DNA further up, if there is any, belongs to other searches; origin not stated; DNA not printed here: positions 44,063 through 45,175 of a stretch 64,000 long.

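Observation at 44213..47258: Candidate nucleotide-signalling defence module carried as transposon cargo: SMODS-like nucleotidyltransferase, 4-TM protein and HD phosphohydrolase (plus MBL hydrolase and MTase)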

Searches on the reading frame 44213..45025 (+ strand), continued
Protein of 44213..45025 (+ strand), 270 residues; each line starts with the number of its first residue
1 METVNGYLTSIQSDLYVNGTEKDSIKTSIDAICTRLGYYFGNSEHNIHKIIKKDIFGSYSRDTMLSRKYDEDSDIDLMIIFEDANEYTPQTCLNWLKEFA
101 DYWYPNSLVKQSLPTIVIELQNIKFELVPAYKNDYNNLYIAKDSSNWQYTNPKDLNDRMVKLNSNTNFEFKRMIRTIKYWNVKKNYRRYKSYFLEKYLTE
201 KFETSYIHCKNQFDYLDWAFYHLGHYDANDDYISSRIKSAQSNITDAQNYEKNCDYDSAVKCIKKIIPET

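Call 25: find_related_loci(query=A1, collection=genome_contigs, flank=10000)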
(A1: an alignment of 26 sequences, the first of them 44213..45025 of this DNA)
Query A1 (270 aa) in genome_contigs; peptide patterns used: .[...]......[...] (x = any residue, [..] = any of these).
100 stretches matched a pattern; 92 encode a relative of the query (tblastn E <= 1e-3); the best 80 are kept; 80 distinct loci.
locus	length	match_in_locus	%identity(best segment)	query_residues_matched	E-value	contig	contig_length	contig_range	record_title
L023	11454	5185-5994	87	1-270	8e-160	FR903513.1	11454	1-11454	Clostridium sp. CAG:609 genomic scaffold, scf1, whole genome shotgun sequence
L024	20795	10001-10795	62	3-267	2e-110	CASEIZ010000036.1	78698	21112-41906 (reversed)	uncultured Eubacteriales bacterium isolate SI.B30.metabat-bins.8 genome assembly, contig: SI.B30.metabat-bins.8.fa_k141_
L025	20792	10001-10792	62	3-266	2e-109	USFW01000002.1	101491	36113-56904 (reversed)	uncultured Clostridium sp. isolate UMGS1673 genome assembly, contig: NODE_109_length_101491_cov_6.855268, whole genome s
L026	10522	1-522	64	94-267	2e-68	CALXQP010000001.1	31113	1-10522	MAG: uncultured Clostridia bacterium isolate E14__bin256 genome assembly, contig: E14__k127_108094, whole genome shotgun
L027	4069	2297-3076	45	3-270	3e-62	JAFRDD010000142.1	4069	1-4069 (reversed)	MAG: Clostridia bacterium isolate RGIG2387 Goat_Ileum-4__c273635, whole genome shotgun sequence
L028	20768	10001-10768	44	3-270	6e-62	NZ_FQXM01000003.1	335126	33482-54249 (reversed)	Clostridium grantii DSM 8605, whole genome shotgun sequence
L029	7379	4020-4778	44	3-268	1e-61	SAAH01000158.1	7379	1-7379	MAG: Clostridia bacterium isolate INTA.CYC.029 contig-100_9258, whole genome shotgun sequence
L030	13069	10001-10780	43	3-270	3e-59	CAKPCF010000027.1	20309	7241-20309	MAG: uncultured Clostridia bacterium isolate REFINED_METABAT215_TOP10_CONTIGS_1500_ASSEMBLY_K77_MERGED__Hadza_PheChl_Fib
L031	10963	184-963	44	3-270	5e-58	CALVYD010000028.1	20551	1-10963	MAG: uncultured Bacilli bacterium isolate BRZ_GP__bin21 genome assembly, contig: BRZ_GP__NODE_2677_length_20551_cov_57.9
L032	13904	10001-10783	43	3-270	4e-58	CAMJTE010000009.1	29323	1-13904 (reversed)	MAG: uncultured Bacillales bacterium isolate SRR12081298_bin.74_metaWRAP_v1.3_MAG genome assembly, contig: ERZ12289774.1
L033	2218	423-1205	42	3-270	3e-58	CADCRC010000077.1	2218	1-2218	MAG: uncultured Erysipelotrichaceae bacterium isolate RUG14903 genome assembly, contig: RUG14903_asm_77, whole genome sh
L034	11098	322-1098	43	3-269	3e-57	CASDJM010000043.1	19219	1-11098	MAG: uncultured Clostridia bacterium isolate single-wildmice_C1238.20_1675168316 genome assembly, contig: NODE_1999_leng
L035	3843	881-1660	43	3-270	4e-57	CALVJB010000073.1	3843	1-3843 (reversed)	MAG: uncultured Bacilli bacterium isolate BRZ_PQ__bin74 genome assembly, contig: BRZ_PQ__NODE_28801_length_3843_cov_40.5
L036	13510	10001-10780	43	3-270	5e-57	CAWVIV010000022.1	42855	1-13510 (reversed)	MAG: uncultured Bacilli bacterium isolate metabat2_pooled_metaflye.372 MAG genome assembly, contig: contig_5195, whole g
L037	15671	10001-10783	40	3-269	9e-57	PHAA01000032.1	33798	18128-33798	MAG: Firmicutes bacterium HGW-Firmicutes-15 bjp_ig2069_scaffold_612, whole genome shotgun sequence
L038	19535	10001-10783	41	3-270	1e-55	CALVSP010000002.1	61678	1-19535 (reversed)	MAG: uncultured Bacilli bacterium isolate BRZ_AF__bin76 genome assembly, contig: BRZ_AF__NODE_853_length_61678_cov_10.52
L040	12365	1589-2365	44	3-269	1e-54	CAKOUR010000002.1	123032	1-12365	MAG: uncultured Bacilli bacterium isolate REFINED_METABAT215_TOP10_CONTIGS_1500_ASSEMBLY_K77_MERGED__Hadza_PheChl_Fiber-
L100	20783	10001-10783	43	3-270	1e-59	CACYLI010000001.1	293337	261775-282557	MAG: uncultured Erysipelotrichaceae bacterium isolate RUG12046 genome assembly, contig: RUG12046_asm_1, whole genome sho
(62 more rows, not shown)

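Call 26: search_solved_structures(query=A1, max_evalue=0.01)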
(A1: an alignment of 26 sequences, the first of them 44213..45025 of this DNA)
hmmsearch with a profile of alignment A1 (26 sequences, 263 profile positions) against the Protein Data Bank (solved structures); distinct sequences matched with E-value up to 0.01: 11.
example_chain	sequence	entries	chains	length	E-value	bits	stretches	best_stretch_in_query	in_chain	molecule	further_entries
9sa4_A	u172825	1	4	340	6.9e-13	51.7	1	47-205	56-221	CD-NTase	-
9sa5_A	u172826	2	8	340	6.9e-12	48.4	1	47-205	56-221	CD-NTase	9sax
6p8u_A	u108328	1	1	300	9.3e-12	48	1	3-178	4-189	Nucleotidyltransferase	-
6p82_A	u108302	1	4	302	9.5e-12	48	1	3-178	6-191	Nucleotidyltransferase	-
6p8j_C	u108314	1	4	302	9.4e-10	41.4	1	3-179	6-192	Nucleotidyltransferase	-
7ljm_A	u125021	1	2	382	3.7e-08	36.2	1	3-121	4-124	CD-NTase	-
7ljl_A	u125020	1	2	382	7.3e-07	32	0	17-104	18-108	Cyclic AMP-AMP-GMP synthase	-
7d48_A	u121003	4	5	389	7.8e-07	31.9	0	17-104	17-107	Cyclic AMP-AMP-GMP synthase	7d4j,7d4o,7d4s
7to3_C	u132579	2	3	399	8.8e-07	31.7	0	17-104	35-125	Cyclic AMP-AMP-GMP synthase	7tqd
9ntn_G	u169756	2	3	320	5.9e-05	25.7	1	62-215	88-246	CdnD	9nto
7d4u_A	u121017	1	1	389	0.00031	23.3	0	116-213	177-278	Cyclic AMP-AMP-GMP synthase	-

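Call 35: search_protein_families(library=pfam, proteins=[L038:11557-12657:+, L038:12717-13367:+, L100:11557-12915:+, L100:12920-13576:+, L031:1676-2227:+, L031:2214-3614:+, L034:1865-2671:+, L034:2658-3740:+, L040:3126-3986:+, L040:3999-4427:+], max_evalue=0.001)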
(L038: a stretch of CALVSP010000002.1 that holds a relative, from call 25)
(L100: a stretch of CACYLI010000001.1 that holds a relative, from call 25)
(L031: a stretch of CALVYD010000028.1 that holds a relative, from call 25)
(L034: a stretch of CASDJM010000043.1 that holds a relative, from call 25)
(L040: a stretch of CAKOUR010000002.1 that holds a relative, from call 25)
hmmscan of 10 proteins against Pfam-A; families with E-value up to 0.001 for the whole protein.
L038:11557-12657:+ (366 aa): 0 families

L038:12717-13367:+ (216 aa): 2 families
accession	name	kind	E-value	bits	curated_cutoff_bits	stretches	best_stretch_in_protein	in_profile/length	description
PF13023.12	HD_3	-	8.1e-28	97.8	22.5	1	14-156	1-144/165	HD domain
PF12917.13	YfbR-like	-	1.4e-06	28.6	25.9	1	9-108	1-105/182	5'-deoxynucleotidase YfbR-like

L100:11557-12915:+ (452 aa): 8 families
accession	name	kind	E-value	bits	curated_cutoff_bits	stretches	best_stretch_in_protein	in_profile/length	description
PF07992.20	Pyr_redox_2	-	6.7e-11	42.6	26.1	1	4-45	1-43/291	Pyridine nucleotide-disulphide oxidoreductase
PF01266.30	DAO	-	1.4e-09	38.4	27.9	1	5-35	1-32/353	FAD dependent oxidoreductase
PF13738.12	Pyr_redox_3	-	1.2e-07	31.8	30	0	8-35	2-31/305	Pyridine nucleotide-disulphide oxidoreductase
PF03486.20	HI0933_like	-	4.4e-07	30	50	0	5-41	2-39/244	HI0933-like protein Rossmann domain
PF01946.23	Thi4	-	1.1e-05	25.2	26.2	1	4-33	18-49/235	Thi4 family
PF01494.25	FAD_binding_3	-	4.3e-05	23.3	22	1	4-34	2-33/349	FAD binding domain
PF05834.18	Lycopene_cycl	-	0.0001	22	23.4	1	5-36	1-35/380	Lycopene cyclase protein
PF00070.33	Pyr_redox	-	0.001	20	22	0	148-178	41-71/82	Pyridine nucleotide-disulphide oxidoreductase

L100:12920-13576:+ (218 aa): 9 families
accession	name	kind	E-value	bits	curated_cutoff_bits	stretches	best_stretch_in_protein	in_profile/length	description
PF13489.12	Methyltransf_23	-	2.3e-16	60.4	27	1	45-192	18-161/164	Methyltransferase domain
PF08241.18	Methyltransf_11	-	3.5e-14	53.6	21.2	1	54-147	1-95/95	Methyltransferase domain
PF13649.12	Methyltransf_25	-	2.4e-11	44.6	27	1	54-143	2-97/97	Methyltransferase domain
PF08242.18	Methyltransf_12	-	1.5e-09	38.9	30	1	54-145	1-98/98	Methyltransferase domain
PF13847.12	Methyltransf_31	-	5.9e-07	29.7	27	1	51-187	5-143/145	Methyltransferase domain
PF05891.18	Methyltransf_PK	-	8e-06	26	27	1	30-176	37-185/218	AdoMet dependent proline di-methyltransferase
PF00398.26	RrnaAD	-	8e-05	22.3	24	1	50-114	31-102/263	Ribosomal RNA adenine dimethylase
PF02353.26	CMAS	-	0.00039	20.3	27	1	51-157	64-174/273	Mycolic acid cyclopropane synthetase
PF00891.24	Methyltransf_2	-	0.00049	19.9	22.3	1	14-190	26-209/210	O-methyltransferase domain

L031:1676-2227:+ (183 aa): 2 families
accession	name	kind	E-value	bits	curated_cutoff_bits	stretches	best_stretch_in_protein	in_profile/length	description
PF00293.34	NUDIX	-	2.4e-20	73.3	21.1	1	42-165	3-130/134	NUDIX domain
PF22327.2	Nudt16-like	-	5.9e-06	26.8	27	1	50-95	19-64/161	U8 snoRNA-decapping enzyme-like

L031:2214-3614:+ (466 aa): 2 families
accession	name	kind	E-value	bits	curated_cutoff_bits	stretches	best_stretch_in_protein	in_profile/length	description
PF00293.34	NUDIX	-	9.7e-14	52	21.1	1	313-421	3-123/134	NUDIX domain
PF02811.25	PHP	-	1.3e-11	45.5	26.4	1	15-114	1-105/164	PHP domain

L034:1865-2671:+ (268 aa): 1 family
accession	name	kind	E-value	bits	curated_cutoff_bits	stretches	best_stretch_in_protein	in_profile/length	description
PF04383.19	KilA-N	-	3.5e-23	81.9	23.8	1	16-134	12-105/107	KilA-N domain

L034:2658-3740:+ (360 aa): 1 family
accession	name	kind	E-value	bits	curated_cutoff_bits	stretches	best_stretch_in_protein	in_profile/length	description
PF12728.13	HTH_17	-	0.00035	21.2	27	1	276-324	1-49/51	Helix-turn-helix domain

L040:3126-3986:+ (286 aa): 5 families
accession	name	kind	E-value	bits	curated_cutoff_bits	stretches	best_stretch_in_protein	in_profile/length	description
PF12146.15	Hydrolase_4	-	3.7e-12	46.5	27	1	27-272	3-235/239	Serine aminopeptidase, S33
PF08538.16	DUF1749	-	2.9e-11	43.5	24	1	86-274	78-281/299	Protein of unknown function (DUF1749)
PF00561.26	Abhydrolase_1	-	2.7e-09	37.5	25.8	1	30-155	2-109/245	alpha/beta hydrolase fold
PF01738.24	DLH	-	9e-05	22.6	21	0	223-277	140-194/217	Dienelactone hydrolase family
PF00326.27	Peptidase_S9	-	0.00014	21.9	22.6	0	205-272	125-190/213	Prolyl oligopeptidase family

L040:3999-4427:+ (142 aa): 0 families

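Call 41: search_protein_families(library=pfam, proteins=[L002:5147-5944:+, L002:6001-6600:+, L002:4575-5024:+, L023:7087-7449:+], max_evalue=0.01)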
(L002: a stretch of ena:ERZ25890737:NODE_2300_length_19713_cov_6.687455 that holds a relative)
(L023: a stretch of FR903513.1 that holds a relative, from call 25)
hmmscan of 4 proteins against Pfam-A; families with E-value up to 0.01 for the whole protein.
L002:5147-5944:+ (265 aa): 3 families
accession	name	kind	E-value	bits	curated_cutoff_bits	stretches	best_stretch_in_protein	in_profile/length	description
PF00293.34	NUDIX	-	9.1e-15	55.3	21.1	1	124-236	7-131/134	NUDIX domain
PF12961.13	DUF3850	-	0.00013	22.5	22.9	1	3-61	2-57/77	Domain of unknown function (DUF3850)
PF04266.20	ASCH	-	0.0032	18.6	21.2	1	5-93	1-85/103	ASCH domain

L002:6001-6600:+ (199 aa): 19 families
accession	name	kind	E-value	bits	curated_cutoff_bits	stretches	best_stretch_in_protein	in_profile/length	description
PF13649.12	Methyltransf_25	-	1.7e-18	67.5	27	1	38-127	1-97/97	Methyltransferase domain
PF13489.12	Methyltransf_23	-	1.8e-15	57.5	27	1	28-173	15-161/164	Methyltransferase domain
PF08241.18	Methyltransf_11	-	3.6e-15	56.8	21.2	1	39-130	1-94/95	Methyltransferase domain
PF13847.12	Methyltransf_31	-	2e-13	50.7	27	1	35-135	4-113/145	Methyltransferase domain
PF08242.18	Methyltransf_12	-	1.9e-12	48.2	30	1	39-129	1-98/98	Methyltransferase domain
PF02353.26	CMAS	-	8.2e-08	32.3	27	1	34-131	62-164/273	Mycolic acid cyclopropane synthetase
PF13679.12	Methyltransf_32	-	1.6e-06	28.6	27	1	27-94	18-92/143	Methyltransferase domain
PF03848.20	TehB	-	1.6e-06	28.1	20.4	1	36-132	32-133/193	Tellurite resistance protein TehB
PF01209.24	Ubie_methyltran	-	1.8e-05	24.7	20.1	1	26-86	39-102/233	ubiE/COQ5 methyltransferase family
PF05401.17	NodS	-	3.2e-05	24.3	24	1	38-115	47-128/201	Nodulation protein S (NodS)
PF01728.25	FtsJ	-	4.5e-05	23.9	24.1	1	30-96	19-85/181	FtsJ-like methyltransferase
PF05175.20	MTS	-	5e-05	23.5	23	1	31-135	28-142/170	Methyltransferase small domain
PF08003.17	Methyltransf_9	-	6.4e-05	22.5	23.8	1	26-139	107-225/315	Protein of unknown function (DUF1698)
PF05219.18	DREV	-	0.00028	20.5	26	1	34-133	94-188/265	DREV methyltransferase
PF00891.24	Methyltransf_2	-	0.0003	20.6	22.3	1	36-144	64-179/210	O-methyltransferase domain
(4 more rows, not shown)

L002:4575-5024:+ (149 aa): 2 families
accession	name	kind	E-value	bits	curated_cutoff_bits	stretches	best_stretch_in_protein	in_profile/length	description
PF13023.12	HD_3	-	4.4e-26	92.2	22.5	1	15-146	1-133/165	HD domain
PF12917.13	YfbR-like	-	4e-05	23.8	25.9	1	11-84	2-75/182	5'-deoxynucleotidase YfbR-like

L023:7087-7449:+ (120 aa): 0 families

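Call 65: search_protein_families(library=phrogs, proteins=[window:44213-45025:+], max_evalue=0.001)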
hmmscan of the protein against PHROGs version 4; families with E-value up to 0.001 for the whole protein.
window:44213-45025:+ (270 aa): 2 families
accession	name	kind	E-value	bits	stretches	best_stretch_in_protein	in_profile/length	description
phrog_23526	-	unknown function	4.4e-40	138.9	1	3-247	2-249/270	-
phrog_17525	-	unknown function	2.5e-08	34.2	1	9-187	8-187/428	-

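Call 66: find_related_loci(query=A1, collection=viral_contigs, flank=6000)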
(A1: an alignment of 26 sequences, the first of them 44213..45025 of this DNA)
Query A1 (270 aa) in viral_contigs; peptide patterns used: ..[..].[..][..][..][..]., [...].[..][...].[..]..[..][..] (x = any residue, [..] = any of these).
60 stretches matched a pattern; 20 encode a relative of the query (tblastn E <= 1e-3); 20 distinct loci.
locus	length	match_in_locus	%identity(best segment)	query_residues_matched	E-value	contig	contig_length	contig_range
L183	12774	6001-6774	38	1-270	9e-49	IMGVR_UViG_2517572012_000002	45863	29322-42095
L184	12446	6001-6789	36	3-269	3e-47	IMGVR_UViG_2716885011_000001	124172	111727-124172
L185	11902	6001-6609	43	3-209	2e-44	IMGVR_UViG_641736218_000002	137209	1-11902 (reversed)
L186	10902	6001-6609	43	3-209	2e-44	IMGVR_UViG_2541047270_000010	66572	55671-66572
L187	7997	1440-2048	43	3-209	2e-44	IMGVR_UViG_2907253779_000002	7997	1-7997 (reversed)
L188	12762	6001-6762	36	3-266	1e-41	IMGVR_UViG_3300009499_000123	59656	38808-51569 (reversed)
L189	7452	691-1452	36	3-266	1e-41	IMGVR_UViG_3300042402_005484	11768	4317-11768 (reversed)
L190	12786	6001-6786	35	3-268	5e-41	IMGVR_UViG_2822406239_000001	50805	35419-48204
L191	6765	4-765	35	3-266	3e-39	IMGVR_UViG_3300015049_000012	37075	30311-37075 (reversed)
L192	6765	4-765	35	3-266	8e-39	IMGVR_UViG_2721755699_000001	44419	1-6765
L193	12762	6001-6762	34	3-266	2e-38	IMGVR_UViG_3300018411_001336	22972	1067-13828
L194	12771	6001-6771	37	3-269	4e-37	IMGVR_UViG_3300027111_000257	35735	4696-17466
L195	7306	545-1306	34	3-266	3e-37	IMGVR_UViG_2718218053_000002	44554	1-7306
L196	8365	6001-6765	36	3-268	2e-35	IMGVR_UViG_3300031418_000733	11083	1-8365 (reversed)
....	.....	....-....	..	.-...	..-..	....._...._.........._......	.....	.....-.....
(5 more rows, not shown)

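Call 73: predict_structure(alignment_id=A1)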
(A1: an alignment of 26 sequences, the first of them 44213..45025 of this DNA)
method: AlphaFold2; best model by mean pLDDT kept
length: 270 residues; sequences in the alignment: 26
mean_pLDDT: 94.0   pTM: 0.88
mean pLDDT of the five models: 94.0, 93.6, 93.6, 93.5, 91.8
residues with pLDDT >= 90: 242; 70-90: 28; 50-70: 0; < 50: 0
segments of 3 or more residues with pLDDT < 50: none
pLDDT, mean of each block of 10 residues (from residue 1): 92 93 93 96 91 94 93 93 96 95 87 87 91 95 93 93 95 97 94 96 96 97 96 97 98 96 95
secondary structure, 60 per line:
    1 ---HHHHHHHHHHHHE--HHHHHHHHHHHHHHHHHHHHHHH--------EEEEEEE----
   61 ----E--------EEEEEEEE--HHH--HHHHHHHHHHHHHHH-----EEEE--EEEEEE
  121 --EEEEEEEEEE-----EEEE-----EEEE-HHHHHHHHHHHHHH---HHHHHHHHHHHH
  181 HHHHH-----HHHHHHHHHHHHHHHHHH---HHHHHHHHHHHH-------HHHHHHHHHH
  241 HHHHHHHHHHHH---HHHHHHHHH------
elements in order: H4-15 H19-41 E50-56 E74-81 H89-103 E109-112 E115-120 E123-132 E138-141 E147-150 H152-165 H169-185 H191-208 H212-223 H231-252 H256-264

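Call 75: fold_search(model_id=the predicted structure, library=pdb)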
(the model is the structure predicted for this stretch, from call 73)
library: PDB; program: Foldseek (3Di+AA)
matches with E <= 10: 383; with E <= 0.001: 161
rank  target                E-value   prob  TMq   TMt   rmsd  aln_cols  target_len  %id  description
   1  6p8u_A                8.4e-13  1.00  0.75  0.68   3.8       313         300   15  Structure of P. aeruginosa ATCC27853 CdnD:HORMA2:Peptide 1 complex (released 2019-12-25)
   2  6p82_A                1.9e-12  1.00  0.76  0.70   3.6       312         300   15  Structure of P. aeruginosa ATCC27853 CdnD, Apo form 1 (released 2019-12-25)
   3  6p82_D                1.0e-11  1.00  0.78  0.70   3.5       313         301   16  Structure of P. aeruginosa ATCC27853 CdnD, Apo form 1 (released 2019-12-25)
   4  6p82_B                1.2e-11  1.00  0.79  0.71   3.3       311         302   15  Structure of P. aeruginosa ATCC27853 CdnD, Apo form 1 (released 2019-12-25)
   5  6p8j_A                1.6e-11  1.00  0.76  0.69   3.5       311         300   14  Structure of P. aeruginosa ATCC27853 CdnD D62N/D64N mutant bound to ATP (released 2019-12-25)
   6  7ljo                  9.9e-11  1.00  0.81  0.76   3.4       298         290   15  Structure of the Bacteroides fragilis CD-NTase CdnB in complex with ADP (released 2021-06-02)
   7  8ysd                  5.8e-10  1.00  0.73  0.61   6.2       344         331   14  Crystal structure of the Deinococcus wulumuqiensis CD-NTase DwCdnB in complex with ATP (form 2) (released 2025-01-29)
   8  8yso                  8.5e-10  1.00  0.73  0.64   5.7       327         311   15  Crystal structure of the Deinococcus wulumuqiensis CD-NTase DwCdnB Ear-cut mutant in complex with ATP (released 2025-01-29)
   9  7ljl_A                1.4e-09  1.00  0.80  0.63   5.4       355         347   12  Structure of the Enterobacter cloacae CD-NTase CdnD in complex with ATP (released 2021-06-02)
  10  8yss                  1.4e-09  1.00  0.79  0.65   5.6       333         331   14  Crystal structure of the apo form of Deinococcus wulumuqiensis CD-NTase DwCdnB (released 2025-01-29)
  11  8ysi                  1.4e-09  1.00  0.76  0.64   5.6       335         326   14  Crystal structure of the Deinococcus wulumuqiensis CD-NTase DwCdnB in complex with UTP (released 2025-01-29)
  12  8ysc                  1.5e-09  1.00  0.70  0.59   6.5       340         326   16  Crystal structure of the Deinococcus wulumuqiensis CD-NTase DwCdnB in complex with ATP (form 1) (released 2025-01-29)
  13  8ysn                  1.8e-09  1.00  0.75  0.65   5.4       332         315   14  Crystal structure of the Deinococcus wulumuqiensis CD-NTase DwCdnB Ear-cut mutant (released 2025-01-29)
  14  7to3_C                2.0e-09  1.00  0.80  0.61   4.5       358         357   12  Structure of Enterobacter cloacae Cap2-CdnD02 2:2 complex (released 2023-01-11)
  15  8yse                  2.1e-09  1.00  0.75  0.63   5.6       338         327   14  Crystal structure of the Deinococcus wulumuqiensis CD-NTase DwCdnB in complex with dATP (released 2025-01-29)
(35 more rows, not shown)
